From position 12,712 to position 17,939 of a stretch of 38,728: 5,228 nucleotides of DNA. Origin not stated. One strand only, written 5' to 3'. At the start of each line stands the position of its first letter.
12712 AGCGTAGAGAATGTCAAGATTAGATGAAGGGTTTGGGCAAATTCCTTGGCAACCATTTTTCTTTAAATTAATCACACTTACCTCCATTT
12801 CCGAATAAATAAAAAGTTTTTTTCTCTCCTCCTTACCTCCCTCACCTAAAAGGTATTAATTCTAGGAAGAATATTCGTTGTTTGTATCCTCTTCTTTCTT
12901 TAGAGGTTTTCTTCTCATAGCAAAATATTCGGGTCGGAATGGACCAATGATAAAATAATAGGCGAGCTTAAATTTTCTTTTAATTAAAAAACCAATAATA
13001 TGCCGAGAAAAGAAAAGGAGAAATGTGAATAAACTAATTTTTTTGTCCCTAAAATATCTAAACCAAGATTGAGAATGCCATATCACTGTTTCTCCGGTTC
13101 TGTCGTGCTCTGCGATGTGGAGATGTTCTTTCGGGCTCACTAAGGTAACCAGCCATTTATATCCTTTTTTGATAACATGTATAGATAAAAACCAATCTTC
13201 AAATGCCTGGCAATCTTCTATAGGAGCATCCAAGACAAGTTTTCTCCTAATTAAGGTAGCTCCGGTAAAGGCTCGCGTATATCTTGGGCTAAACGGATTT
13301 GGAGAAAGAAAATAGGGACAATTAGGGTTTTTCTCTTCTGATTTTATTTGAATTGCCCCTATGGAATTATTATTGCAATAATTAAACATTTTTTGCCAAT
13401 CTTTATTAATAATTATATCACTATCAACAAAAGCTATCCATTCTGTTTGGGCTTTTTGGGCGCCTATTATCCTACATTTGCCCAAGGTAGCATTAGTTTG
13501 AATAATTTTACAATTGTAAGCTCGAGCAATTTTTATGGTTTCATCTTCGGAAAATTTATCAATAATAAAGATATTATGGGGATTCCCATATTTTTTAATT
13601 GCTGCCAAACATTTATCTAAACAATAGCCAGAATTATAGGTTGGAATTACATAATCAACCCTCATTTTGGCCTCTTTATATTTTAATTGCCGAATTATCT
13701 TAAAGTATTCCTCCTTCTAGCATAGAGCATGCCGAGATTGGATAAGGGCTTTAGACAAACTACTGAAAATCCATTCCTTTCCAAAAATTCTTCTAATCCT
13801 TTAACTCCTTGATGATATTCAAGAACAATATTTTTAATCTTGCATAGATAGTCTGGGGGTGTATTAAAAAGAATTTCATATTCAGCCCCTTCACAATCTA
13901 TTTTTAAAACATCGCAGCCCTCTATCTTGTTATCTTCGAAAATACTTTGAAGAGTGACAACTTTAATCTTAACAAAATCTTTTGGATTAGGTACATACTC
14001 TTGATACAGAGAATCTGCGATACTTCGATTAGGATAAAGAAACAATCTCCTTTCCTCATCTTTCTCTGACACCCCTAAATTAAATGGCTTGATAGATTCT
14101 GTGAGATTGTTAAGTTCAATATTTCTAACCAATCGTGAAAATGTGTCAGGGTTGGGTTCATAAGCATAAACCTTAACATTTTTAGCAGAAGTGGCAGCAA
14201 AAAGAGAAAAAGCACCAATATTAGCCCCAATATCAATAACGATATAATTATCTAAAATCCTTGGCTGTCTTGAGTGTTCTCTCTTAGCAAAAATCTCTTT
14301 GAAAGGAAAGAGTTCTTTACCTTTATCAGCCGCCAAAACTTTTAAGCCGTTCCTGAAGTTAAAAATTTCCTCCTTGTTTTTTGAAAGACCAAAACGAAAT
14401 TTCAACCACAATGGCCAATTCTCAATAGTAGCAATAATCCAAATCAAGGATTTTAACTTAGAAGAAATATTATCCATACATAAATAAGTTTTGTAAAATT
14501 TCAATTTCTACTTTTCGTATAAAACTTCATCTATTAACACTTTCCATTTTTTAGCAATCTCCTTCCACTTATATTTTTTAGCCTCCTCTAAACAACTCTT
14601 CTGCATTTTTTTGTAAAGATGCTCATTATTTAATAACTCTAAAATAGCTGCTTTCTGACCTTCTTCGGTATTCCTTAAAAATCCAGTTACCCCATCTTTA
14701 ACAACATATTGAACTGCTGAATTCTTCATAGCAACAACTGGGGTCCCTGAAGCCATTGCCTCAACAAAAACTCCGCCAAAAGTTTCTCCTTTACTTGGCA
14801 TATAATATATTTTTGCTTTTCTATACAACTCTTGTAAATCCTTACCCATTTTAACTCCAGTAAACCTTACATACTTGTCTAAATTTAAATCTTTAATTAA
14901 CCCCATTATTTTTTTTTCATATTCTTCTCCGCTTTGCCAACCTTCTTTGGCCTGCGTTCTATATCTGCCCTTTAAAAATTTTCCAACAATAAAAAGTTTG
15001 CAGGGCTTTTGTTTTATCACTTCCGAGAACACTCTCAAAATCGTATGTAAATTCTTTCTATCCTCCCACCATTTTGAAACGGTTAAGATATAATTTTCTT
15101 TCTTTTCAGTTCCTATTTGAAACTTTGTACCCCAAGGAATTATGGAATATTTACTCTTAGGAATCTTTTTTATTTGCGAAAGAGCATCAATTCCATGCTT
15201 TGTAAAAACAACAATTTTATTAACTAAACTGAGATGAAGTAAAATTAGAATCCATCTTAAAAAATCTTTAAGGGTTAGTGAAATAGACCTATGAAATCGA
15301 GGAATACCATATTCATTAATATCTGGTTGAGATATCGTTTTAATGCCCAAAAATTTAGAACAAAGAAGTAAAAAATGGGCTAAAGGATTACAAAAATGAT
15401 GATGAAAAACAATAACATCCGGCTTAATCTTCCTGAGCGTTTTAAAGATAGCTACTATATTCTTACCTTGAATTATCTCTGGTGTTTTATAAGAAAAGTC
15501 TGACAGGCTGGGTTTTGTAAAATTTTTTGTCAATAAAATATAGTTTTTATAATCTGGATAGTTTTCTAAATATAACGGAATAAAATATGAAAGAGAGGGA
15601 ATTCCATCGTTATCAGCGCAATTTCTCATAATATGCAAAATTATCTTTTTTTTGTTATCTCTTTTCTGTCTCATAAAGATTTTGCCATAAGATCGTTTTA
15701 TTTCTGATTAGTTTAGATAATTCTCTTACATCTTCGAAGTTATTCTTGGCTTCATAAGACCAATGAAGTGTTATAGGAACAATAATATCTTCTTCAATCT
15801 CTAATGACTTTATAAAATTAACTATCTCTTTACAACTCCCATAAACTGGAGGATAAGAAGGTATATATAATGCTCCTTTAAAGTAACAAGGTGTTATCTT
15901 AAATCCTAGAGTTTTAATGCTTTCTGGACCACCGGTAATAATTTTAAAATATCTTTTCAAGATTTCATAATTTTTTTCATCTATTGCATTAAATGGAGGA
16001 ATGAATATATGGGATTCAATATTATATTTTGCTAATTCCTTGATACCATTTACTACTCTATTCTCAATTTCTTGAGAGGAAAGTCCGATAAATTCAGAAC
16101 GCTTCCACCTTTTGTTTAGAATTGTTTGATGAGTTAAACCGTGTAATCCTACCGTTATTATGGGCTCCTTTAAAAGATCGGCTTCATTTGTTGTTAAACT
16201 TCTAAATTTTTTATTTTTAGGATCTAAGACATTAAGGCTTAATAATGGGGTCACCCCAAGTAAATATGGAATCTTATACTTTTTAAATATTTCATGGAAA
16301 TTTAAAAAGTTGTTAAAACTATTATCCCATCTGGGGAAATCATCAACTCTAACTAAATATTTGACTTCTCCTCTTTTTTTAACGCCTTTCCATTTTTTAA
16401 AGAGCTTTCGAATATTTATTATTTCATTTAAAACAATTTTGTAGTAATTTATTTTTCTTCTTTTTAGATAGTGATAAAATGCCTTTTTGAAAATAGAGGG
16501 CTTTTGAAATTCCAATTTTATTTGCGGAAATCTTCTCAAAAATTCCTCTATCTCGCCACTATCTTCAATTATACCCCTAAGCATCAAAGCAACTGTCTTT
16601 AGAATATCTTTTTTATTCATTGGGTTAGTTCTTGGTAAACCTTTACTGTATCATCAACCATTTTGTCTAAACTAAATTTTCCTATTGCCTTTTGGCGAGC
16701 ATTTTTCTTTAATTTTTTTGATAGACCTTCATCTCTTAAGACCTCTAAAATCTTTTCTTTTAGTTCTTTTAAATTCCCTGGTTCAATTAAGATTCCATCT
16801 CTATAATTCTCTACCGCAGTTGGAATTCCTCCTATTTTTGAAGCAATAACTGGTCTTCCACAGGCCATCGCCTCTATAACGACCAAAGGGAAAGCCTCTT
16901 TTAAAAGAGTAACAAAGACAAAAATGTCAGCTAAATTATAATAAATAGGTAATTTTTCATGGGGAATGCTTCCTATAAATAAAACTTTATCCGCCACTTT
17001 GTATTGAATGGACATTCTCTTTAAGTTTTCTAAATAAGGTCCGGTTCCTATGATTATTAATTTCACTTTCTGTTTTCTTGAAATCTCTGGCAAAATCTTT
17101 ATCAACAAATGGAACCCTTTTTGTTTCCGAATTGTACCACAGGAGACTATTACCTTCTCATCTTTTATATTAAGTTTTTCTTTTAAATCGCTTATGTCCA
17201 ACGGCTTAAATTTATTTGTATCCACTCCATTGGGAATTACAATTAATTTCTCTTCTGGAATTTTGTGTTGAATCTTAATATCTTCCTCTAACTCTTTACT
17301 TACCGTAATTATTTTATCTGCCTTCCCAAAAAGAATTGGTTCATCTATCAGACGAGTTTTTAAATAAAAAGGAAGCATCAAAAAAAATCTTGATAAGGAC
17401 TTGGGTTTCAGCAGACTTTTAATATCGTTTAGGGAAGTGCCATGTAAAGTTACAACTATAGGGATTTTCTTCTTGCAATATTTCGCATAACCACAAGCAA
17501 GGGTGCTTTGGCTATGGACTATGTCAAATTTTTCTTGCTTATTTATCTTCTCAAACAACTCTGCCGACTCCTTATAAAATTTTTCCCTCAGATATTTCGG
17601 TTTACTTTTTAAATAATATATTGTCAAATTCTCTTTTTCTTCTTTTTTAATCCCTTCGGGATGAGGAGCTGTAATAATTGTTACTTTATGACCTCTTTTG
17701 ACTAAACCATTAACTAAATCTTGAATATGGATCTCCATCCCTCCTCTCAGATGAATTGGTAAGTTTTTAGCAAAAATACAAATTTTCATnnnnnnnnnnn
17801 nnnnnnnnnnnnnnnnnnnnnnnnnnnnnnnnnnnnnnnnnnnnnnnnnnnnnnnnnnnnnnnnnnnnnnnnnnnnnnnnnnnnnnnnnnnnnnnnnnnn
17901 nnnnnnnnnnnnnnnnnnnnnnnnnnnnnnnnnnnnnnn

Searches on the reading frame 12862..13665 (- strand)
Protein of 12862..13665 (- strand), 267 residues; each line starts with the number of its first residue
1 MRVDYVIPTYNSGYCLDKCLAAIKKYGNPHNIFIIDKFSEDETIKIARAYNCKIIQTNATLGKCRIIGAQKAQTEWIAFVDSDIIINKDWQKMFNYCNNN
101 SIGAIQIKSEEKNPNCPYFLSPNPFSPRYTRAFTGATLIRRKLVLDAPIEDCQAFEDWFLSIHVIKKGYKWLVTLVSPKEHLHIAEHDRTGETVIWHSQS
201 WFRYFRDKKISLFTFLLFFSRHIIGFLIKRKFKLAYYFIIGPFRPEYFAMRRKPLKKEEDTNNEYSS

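Call 16: search_protein_families(library=pfam, proteins=[window:12862-13665:-], max_evalue=0.01)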
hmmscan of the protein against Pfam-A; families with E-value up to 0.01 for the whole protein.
window:12862-13665:- (267 aa): 3 families
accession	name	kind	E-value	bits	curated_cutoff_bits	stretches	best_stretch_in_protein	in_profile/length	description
PF00535.33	Glycos_transf_2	-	1.9e-15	57.7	23.3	1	6-99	3-105/168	Glycosyl transferase family 2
PF13641.12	Glyco_tranf_2_3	-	2.4e-07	31.5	27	1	6-118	6-130/230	Glycosyltransferase like family 2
PF10111.15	Glyco_tranf_2_2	-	1.9e-05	24.8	27.3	1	6-90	3-98/276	Glycosyltransferase like family 2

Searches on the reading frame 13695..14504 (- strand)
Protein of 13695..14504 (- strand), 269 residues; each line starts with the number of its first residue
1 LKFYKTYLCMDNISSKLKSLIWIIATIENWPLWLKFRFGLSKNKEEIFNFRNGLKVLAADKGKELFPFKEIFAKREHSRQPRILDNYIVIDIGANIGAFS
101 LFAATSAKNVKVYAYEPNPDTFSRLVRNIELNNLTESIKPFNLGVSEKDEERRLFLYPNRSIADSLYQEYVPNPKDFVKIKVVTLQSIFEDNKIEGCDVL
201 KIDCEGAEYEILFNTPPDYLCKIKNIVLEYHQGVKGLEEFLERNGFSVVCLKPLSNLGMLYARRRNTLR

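Call 16: search_protein_families(library=pfam, proteins=[window:13695-14504:-], max_evalue=0.01)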
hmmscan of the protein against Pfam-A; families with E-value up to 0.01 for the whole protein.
window:13695-14504:- (269 aa): 4 families
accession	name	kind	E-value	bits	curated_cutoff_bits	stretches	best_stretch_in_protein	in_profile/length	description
PF05050.19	Methyltransf_21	-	8.6e-19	68.7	22.7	1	91-247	1-172/173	Methyltransferase FkbM domain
PF02475.24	TRM5-TYW2_MTfase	-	3.3e-10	40.6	28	1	84-149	35-100/164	TRM5/TYW2 methyltransferase domain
PF05575.17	V_cholerae_RfbT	-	1.4e-09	38.1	27.9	1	88-214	82-209/286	Vibrio cholerae RfbT protein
PF12847.13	Methyltransf_18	-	0.00082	19.8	27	0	85-139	14-68/151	Methyltransferase domain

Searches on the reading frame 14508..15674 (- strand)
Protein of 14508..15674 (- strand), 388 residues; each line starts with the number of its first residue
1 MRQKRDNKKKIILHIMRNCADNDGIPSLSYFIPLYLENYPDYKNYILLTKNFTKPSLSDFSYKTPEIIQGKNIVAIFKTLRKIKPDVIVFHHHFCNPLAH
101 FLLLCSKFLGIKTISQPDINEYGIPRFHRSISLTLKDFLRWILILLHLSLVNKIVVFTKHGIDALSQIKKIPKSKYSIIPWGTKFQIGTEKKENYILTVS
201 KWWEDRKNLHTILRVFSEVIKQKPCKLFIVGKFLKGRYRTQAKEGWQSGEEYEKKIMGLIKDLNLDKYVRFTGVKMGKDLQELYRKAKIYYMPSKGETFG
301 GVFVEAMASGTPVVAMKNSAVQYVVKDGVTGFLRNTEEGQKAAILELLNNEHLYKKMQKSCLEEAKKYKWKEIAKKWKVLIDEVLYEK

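Call 16: search_protein_families(library=pfam, proteins=[window:14508-15674:-], max_evalue=0.01)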
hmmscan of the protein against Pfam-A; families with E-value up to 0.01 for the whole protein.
window:14508-15674:- (388 aa): 4 families
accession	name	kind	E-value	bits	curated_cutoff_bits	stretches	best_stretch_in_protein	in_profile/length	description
PF00534.26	Glycos_transf_1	-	7.5e-30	104.1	26.4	1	184-359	6-167/172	Glycosyl transferases group 1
PF13692.12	Glyco_trans_1_4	-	2.2e-25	90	27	1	194-350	2-142/142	Glycosyl transferases group 1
PF20706.3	GT4-conflict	-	9.1e-07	28.6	26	1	278-328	273-323/385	Family 4 Glycosyltransferase in conflict systems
PF13439.12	Glyco_transf_4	-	0.00013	22.5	28.5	1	72-182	60-165/170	Glycosyltransferase Family 4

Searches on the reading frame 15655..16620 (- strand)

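Call 16: search_protein_families(library=pfam, proteins=[window:15655-16620:-], max_evalue=0.01)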
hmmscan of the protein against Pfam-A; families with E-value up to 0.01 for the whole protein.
window:15655-16620:- (321 aa): 1 family
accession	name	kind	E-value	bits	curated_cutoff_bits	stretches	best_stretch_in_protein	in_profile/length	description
PF10096.14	DUF2334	-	6.4e-21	75.3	26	1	87-298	1-200/203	Uncharacterized protein conserved in bacteria (DUF2334)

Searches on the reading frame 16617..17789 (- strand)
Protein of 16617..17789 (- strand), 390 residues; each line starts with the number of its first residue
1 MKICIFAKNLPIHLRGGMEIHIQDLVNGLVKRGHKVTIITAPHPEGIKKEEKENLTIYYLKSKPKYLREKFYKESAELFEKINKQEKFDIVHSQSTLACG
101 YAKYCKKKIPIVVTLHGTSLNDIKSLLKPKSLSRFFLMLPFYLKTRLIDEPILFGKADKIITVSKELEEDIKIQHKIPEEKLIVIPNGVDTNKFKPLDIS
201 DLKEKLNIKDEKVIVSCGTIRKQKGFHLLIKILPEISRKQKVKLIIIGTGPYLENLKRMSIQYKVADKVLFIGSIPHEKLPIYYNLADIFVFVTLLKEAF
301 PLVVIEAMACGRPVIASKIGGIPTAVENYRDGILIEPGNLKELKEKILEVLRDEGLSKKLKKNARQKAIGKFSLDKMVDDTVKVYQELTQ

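Call 16: search_protein_families(library=pfam, proteins=[window:16617-17789:-], max_evalue=0.01)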
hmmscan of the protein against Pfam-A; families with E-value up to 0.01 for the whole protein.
window:16617-17789:- (390 aa): 9 families
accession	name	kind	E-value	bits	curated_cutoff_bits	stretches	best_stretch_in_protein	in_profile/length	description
PF00534.26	Glycos_transf_1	-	6.6e-46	156.4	26.4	1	201-366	4-171/172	Glycosyl transferases group 1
PF13692.12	Glyco_trans_1_4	-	6e-35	121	27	1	211-353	1-142/142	Glycosyl transferases group 1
PF13439.12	Glyco_transf_4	-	9.7e-32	110.8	28.5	1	16-192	2-169/170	Glycosyltransferase Family 4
PF13579.12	Glyco_trans_4_4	-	1.5e-15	58.3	29.7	1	16-188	1-158/158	Glycosyl transferase 4-like domain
PF13477.12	Glyco_trans_4_2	-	1.3e-09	38.8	23.4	1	18-142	9-130/139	Glycosyl transferase 4-like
PF13524.12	Glyco_trans_1_2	-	2.8e-08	34.2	25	1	233-379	6-140/144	Glycosyl transferase-like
PF20706.3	GT4-conflict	-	7.2e-06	25.7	26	1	15-328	11-322/385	Family 4 Glycosyltransferase in conflict systems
PF08323.17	Glyco_transf_5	-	3.5e-05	24.1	22.7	1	11-172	11-225/239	Starch synthase catalytic domain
PF13847.12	Methyltransf_31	-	0.009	16.1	27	0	65-130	52-104/145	Methyltransferase domain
